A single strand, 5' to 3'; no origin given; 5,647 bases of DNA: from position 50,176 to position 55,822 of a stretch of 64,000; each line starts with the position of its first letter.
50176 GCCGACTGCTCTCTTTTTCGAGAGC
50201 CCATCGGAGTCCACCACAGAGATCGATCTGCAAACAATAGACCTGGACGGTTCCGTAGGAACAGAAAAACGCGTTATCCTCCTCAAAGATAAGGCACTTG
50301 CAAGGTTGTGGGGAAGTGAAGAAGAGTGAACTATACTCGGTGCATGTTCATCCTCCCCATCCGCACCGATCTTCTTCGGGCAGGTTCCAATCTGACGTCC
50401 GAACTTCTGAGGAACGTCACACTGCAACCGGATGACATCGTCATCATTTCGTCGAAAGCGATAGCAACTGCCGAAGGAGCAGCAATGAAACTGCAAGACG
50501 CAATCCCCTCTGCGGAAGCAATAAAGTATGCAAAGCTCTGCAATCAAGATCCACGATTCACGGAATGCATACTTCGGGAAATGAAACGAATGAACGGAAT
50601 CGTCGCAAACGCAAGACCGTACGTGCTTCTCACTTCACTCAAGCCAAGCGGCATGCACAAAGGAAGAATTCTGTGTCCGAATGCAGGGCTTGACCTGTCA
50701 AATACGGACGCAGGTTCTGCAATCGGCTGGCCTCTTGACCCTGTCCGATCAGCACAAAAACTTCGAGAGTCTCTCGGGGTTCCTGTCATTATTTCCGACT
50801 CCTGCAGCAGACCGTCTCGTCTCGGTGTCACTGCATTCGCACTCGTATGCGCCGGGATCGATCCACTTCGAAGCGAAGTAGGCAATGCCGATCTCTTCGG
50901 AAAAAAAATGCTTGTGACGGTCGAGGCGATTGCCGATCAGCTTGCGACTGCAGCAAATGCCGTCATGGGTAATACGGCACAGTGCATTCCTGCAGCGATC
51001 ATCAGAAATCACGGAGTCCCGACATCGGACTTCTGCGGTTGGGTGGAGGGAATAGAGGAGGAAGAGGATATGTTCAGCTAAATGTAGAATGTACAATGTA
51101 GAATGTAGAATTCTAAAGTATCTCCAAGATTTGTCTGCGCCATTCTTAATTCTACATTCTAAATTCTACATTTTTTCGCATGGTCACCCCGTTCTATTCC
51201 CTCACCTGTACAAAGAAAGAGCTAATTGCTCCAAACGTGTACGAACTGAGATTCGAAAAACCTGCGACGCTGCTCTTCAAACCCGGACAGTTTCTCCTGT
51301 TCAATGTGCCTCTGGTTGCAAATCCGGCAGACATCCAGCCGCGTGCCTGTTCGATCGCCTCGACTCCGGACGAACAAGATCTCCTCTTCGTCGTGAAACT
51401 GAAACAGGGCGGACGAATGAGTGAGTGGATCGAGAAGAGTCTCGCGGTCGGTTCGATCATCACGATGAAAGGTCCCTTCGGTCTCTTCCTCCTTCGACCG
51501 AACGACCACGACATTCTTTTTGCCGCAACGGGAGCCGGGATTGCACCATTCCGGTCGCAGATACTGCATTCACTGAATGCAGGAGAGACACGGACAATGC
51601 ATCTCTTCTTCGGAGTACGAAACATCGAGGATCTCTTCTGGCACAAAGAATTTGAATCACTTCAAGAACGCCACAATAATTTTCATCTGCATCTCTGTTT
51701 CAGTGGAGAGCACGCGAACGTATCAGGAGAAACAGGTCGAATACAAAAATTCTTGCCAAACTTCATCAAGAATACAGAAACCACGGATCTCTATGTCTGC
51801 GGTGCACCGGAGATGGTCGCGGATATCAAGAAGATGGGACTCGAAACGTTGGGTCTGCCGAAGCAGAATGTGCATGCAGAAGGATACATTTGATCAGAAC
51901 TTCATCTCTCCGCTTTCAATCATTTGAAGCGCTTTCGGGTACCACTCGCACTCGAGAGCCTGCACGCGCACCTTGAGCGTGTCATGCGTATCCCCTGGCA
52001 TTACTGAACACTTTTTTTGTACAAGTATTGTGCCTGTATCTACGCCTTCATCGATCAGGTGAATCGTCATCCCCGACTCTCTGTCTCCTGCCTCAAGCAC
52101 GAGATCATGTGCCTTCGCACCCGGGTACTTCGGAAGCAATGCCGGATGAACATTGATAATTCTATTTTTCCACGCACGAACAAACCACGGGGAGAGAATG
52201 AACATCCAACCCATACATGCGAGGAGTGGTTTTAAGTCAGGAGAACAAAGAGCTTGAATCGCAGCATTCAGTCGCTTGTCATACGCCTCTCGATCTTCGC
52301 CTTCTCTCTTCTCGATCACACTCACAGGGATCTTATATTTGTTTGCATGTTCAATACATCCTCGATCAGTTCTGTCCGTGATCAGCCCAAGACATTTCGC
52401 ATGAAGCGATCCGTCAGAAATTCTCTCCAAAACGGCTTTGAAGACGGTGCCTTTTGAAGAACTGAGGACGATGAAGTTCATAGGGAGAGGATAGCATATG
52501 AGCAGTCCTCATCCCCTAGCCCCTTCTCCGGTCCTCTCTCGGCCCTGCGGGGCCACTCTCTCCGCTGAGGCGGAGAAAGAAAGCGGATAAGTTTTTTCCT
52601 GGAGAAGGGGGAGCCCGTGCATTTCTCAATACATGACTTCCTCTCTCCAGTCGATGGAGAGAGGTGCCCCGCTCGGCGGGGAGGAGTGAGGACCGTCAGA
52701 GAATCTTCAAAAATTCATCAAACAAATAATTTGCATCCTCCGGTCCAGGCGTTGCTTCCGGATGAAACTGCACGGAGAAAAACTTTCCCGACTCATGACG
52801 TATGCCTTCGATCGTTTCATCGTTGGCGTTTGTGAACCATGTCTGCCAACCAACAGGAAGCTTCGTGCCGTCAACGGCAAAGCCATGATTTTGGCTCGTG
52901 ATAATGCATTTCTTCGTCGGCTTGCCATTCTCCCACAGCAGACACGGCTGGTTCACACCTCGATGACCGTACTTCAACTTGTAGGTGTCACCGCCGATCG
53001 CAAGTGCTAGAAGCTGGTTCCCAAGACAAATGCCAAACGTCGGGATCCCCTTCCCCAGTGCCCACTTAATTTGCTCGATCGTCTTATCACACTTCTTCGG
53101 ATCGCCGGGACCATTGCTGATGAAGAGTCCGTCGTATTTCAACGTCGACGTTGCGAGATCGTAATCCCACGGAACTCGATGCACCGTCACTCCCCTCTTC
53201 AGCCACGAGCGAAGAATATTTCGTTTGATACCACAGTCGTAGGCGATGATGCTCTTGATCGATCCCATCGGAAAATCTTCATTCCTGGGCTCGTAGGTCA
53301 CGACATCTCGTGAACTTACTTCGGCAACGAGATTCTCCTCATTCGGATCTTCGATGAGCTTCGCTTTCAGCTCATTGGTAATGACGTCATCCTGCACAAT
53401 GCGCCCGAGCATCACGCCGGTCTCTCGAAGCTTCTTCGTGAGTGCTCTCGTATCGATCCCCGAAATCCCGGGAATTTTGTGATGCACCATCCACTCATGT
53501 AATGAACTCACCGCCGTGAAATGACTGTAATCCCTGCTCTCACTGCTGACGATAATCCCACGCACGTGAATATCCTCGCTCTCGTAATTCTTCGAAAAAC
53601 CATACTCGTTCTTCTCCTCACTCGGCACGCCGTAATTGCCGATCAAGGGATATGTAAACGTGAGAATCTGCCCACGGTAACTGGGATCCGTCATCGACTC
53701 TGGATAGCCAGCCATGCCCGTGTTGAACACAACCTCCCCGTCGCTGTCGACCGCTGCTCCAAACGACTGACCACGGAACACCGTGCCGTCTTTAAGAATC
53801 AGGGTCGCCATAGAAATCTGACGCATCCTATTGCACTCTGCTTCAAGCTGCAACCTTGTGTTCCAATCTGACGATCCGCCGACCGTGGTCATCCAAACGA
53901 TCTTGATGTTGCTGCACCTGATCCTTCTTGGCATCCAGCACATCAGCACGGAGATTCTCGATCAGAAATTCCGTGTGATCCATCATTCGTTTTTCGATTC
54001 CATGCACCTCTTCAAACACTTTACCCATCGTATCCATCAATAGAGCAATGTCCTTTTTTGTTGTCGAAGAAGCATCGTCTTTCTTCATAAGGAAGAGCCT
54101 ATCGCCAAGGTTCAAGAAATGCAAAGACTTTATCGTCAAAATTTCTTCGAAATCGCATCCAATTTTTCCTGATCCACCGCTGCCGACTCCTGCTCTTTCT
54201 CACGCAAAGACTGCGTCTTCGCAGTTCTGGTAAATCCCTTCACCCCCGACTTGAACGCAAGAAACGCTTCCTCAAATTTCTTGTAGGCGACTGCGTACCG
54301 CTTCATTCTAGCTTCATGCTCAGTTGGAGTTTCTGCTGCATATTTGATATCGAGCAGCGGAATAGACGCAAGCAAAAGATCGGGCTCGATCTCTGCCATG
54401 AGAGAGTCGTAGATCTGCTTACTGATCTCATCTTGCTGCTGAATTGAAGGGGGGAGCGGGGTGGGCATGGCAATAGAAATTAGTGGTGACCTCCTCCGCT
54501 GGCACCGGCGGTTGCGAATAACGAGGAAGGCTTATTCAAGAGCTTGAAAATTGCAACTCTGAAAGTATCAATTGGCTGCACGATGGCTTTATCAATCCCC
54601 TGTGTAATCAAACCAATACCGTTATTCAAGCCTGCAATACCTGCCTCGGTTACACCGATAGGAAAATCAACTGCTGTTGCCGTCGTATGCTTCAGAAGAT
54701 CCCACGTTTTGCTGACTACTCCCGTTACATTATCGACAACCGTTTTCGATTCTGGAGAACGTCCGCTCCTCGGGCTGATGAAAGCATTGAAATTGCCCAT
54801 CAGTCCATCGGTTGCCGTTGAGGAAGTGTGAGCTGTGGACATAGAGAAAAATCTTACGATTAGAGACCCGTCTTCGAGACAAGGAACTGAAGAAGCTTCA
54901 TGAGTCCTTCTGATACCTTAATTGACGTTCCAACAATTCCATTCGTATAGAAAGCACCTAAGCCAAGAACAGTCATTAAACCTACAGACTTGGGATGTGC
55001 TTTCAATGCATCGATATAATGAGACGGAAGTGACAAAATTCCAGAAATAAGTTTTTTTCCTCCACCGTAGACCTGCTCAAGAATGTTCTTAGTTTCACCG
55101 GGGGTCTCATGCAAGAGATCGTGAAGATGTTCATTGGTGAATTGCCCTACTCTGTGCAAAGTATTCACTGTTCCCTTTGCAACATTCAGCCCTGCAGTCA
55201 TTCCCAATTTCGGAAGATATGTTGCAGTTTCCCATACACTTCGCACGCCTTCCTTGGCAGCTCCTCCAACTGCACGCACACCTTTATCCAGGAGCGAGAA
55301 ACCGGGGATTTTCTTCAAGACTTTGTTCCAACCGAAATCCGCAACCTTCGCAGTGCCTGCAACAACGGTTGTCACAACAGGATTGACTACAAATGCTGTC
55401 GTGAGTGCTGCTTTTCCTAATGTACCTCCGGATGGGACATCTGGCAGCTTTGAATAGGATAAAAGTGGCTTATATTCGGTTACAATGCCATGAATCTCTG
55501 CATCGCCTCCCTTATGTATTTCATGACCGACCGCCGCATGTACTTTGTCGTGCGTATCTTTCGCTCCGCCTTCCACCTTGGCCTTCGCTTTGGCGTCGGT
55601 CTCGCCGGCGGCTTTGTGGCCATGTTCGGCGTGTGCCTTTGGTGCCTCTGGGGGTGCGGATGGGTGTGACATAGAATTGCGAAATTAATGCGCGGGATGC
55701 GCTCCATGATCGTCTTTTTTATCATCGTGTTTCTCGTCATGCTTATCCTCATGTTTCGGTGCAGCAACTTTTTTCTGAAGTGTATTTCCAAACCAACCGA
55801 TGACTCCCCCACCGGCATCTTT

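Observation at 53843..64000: Tightly packed six-gene operon of ORFan proteins led by two giant proteins; best candidate for an undescribed system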

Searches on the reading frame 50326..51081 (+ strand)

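Call 7: search_protein_families(library=pfam, proteins=[window:50326-51081:+], max_evalue=0.001)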
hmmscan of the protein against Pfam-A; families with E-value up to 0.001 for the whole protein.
window:50326-51081:+ (251 aa): 1 family
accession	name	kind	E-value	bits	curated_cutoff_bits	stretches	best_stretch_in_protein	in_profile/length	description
PF01996.21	F420_ligase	-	3.9e-48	164.3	25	1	12-228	2-218/218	F420-0:Gamma-glutamyl ligase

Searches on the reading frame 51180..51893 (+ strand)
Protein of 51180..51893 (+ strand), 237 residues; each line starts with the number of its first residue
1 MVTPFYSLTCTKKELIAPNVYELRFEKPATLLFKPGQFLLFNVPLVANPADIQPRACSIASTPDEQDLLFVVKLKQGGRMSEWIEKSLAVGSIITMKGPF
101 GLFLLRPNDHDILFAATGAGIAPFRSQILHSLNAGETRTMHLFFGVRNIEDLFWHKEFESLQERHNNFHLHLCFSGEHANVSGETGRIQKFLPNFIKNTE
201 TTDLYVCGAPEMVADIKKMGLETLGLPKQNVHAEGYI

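Call 7: search_protein_families(library=pfam, proteins=[window:51180-51893:+], max_evalue=0.001)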
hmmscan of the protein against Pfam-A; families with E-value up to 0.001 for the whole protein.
window:51180-51893:+ (237 aa): 3 families
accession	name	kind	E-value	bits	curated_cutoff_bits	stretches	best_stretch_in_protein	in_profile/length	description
PF00175.26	NAD_binding_1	-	1.9e-19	70.7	22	1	116-217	3-108/109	Oxidoreductase NAD-binding domain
PF00970.30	FAD_binding_6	-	7.1e-11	42.8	21.1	1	9-103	3-97/99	Oxidoreductase FAD-binding domain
PF08030.17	NAD_binding_6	-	0.00012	22.7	22.2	0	112-178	4-78/156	Ferric reductase NAD binding domain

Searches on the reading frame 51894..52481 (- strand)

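Call 7: search_protein_families(library=pfam, proteins=[window:51894-52481:-], max_evalue=0.001)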
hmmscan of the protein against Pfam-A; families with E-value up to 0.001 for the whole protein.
window:51894-52481:- (195 aa): 1 family
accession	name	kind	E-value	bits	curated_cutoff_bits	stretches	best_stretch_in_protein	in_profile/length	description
PF00551.24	Formyl_trans_N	-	1.2e-47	162.4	26.1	1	1-185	1-181/181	Formyl transferase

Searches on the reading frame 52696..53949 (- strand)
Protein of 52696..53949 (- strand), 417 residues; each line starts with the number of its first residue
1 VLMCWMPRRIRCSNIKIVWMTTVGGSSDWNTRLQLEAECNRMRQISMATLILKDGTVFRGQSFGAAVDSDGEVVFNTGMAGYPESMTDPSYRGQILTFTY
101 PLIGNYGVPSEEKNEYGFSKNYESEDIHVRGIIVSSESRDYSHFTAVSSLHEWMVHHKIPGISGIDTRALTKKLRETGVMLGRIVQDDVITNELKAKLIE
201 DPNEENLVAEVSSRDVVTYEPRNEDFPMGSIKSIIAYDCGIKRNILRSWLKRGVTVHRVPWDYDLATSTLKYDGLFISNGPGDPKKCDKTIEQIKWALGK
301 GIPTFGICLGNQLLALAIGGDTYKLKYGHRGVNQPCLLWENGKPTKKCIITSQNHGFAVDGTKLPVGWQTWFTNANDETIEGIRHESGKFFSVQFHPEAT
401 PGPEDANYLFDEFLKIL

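Call 7: search_protein_families(library=pfam, proteins=[window:52696-53949:-], max_evalue=0.001)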
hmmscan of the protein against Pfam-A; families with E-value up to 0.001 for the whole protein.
window:52696-53949:- (417 aa): 3 families
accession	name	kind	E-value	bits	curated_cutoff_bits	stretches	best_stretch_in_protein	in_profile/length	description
PF00117.34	GATase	-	2e-55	187.8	22.8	1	237-415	3-189/190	Glutamine amidotransferase class-I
PF00988.28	CPSase_sm_chain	-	1.3e-50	170.9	27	1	50-184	1-126/126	Carbamoyl-phosphate synthase small chain, CPSase domain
PF07722.19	Peptidase_C26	-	7e-10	39.5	20.5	1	289-398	93-219/219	Peptidase C26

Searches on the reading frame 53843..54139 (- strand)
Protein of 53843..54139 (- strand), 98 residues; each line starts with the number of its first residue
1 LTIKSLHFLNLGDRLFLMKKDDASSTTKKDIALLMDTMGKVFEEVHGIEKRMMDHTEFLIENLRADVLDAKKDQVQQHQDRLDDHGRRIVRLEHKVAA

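Call 6: search_protein_families(library=pfam, proteins=[window:53843-54139:-], max_evalue=1)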
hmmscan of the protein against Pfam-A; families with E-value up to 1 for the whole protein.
window:53843-54139:- (98 aa): 4 families
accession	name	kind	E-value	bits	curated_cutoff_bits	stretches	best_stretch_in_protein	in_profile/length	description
PF06998.16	DUF1307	-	0.0098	16.5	28.3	1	25-82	41-98/123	Protein of unknown function (DUF1307)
PF23991.1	DUF7310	-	0.021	15.8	40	1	44-98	4-55/83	Coiled-coil region of unknown function (DUF7310)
PF10779.14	XhlA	-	0.19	12.4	34.7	1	72-96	3-27/67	Haemolysin XhlA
PF24627.1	PUMA_CC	-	0.19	12.2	30.1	1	68-97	39-67/74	PUMA coiled-coil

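Call 22: search_protein_families(library=ncbifam, proteins=[window:53846-54139:-], max_evalue=1)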
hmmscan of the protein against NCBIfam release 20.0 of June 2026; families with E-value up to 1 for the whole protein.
window:53846-54139:- (98 aa): 0 families

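Call 24: search_protein_families(library=phrogs, proteins=[window:53846-54139:-], max_evalue=0.1)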
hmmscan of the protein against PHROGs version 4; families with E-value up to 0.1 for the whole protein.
window:53846-54139:- (98 aa): 1 family
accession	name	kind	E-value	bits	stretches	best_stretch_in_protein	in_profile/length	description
phrog_1009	-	unknown function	0.0099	17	1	28-96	40-99/103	-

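Call 31: search_protein_families(library=padloc, proteins=[window:53846-54139:-], max_evalue=0.1)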
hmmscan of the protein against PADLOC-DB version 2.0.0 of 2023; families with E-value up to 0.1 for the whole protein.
window:53846-54139:- (98 aa): 1 family
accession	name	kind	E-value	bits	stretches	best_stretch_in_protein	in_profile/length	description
PDLC02526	PglX|PglXI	-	0.015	11.8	1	33-67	238-272/640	PglX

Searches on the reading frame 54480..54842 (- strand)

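Call 6: search_protein_families(library=pfam, proteins=[window:54480-54842:-], max_evalue=1)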
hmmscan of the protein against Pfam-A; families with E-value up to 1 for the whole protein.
window:54480-54842:- (120 aa): 0 families

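Call 22: search_protein_families(library=ncbifam, proteins=[window:54483-54842:-], max_evalue=1)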
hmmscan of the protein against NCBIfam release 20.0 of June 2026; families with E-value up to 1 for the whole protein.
window:54483-54842:- (120 aa): 0 families

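Call 24: search_protein_families(library=phrogs, proteins=[window:54483-54842:-], max_evalue=0.1)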
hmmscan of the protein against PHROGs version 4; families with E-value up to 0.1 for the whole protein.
window:54483-54842:- (120 aa): 1 family
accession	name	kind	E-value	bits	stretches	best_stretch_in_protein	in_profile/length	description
phrog_26805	-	unknown function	0.059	12.6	1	34-99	430-495/697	-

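Call 31: search_protein_families(library=padloc, proteins=[window:54483-54842:-], max_evalue=0.1)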
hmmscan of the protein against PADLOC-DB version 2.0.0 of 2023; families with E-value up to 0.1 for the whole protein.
window:54483-54842:- (120 aa): 0 families

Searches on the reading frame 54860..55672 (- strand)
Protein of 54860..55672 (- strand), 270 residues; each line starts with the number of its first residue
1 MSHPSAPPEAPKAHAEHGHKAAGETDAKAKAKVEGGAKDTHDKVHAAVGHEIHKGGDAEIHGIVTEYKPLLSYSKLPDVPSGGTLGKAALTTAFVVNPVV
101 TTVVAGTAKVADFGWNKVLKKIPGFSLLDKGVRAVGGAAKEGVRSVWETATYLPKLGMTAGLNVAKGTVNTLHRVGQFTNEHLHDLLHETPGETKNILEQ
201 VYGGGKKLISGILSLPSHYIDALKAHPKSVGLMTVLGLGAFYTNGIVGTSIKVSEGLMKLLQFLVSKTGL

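Call 6: search_protein_families(library=pfam, proteins=[window:54860-55672:-], max_evalue=1)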
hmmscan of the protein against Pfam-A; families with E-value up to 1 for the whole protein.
window:54860-55672:- (270 aa): 0 families

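Call 22: search_protein_families(library=ncbifam, proteins=[window:54863-55672:-], max_evalue=1)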
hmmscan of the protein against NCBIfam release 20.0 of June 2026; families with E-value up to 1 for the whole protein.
window:54863-55672:- (270 aa): 1 family
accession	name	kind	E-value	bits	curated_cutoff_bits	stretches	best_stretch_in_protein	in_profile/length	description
NF008148.1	PRK10899.1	exception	0.45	8.3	1512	1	90-118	1209-1237/1266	AsmA2 domain-containing protein YhdP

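Call 24: search_protein_families(library=phrogs, proteins=[window:54863-55672:-], max_evalue=0.1)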
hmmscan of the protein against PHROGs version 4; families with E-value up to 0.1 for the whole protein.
window:54863-55672:- (270 aa): 1 family
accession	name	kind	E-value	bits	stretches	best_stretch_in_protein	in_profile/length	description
phrog_22915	-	moron, auxiliary metabolic gene and host takeover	0.066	14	0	92-111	17-34/46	membrane protein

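Call 26: list_cluster_members(proteins=[window:54863-55672:-, window:54483-54842:-, window:54139-54468:-, L001:15614-15856:+, L001:15587-15856:+, L001:2265-4853:+])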
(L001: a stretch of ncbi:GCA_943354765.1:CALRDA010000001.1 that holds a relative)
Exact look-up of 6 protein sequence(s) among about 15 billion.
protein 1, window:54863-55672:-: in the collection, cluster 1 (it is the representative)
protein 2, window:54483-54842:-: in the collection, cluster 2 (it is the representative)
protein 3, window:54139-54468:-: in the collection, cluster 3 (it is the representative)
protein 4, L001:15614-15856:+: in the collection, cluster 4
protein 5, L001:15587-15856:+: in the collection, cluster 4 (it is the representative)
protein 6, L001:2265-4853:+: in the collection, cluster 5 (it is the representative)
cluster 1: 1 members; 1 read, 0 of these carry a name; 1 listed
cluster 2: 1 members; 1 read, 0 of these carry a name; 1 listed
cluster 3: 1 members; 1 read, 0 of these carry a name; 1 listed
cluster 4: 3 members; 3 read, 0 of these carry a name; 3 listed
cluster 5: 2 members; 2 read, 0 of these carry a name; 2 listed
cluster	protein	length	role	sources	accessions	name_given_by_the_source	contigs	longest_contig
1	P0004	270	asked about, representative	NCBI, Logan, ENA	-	-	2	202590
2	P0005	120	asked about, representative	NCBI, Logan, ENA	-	-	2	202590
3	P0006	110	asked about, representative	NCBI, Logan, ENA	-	-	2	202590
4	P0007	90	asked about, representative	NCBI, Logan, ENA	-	-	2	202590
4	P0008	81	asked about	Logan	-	-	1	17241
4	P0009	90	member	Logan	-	-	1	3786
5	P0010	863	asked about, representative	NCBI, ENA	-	-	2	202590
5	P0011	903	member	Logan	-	-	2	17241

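Call 31: search_protein_families(library=padloc, proteins=[window:54863-55672:-], max_evalue=0.1)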
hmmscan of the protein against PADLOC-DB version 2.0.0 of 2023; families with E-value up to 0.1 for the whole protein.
window:54863-55672:- (270 aa): 0 families

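Call 105: search_solved_structures(query=A8, max_evalue=1)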
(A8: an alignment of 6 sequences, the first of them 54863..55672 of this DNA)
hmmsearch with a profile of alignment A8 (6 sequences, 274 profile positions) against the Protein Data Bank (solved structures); distinct sequences matched with E-value up to 1: 4.
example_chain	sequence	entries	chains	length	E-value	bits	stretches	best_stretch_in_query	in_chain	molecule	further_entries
1qle_A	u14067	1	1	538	0.1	15.5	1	177-268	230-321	CYTOCHROME C OXIDASE POLYPEPTIDE I-BETA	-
1ar1_A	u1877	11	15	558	0.11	15.5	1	177-268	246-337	CYTOCHROME C OXIDASE | Cytochrome c oxidase subunit 1-beta | Cytochrome c oxidase subunit 1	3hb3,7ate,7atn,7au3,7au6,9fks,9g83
3ehb_A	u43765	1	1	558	0.11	15.5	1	177-268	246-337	Cytochrome c oxidase subunit 1-beta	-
1iu9_A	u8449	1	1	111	0.34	13.8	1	160-212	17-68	aspartate racemase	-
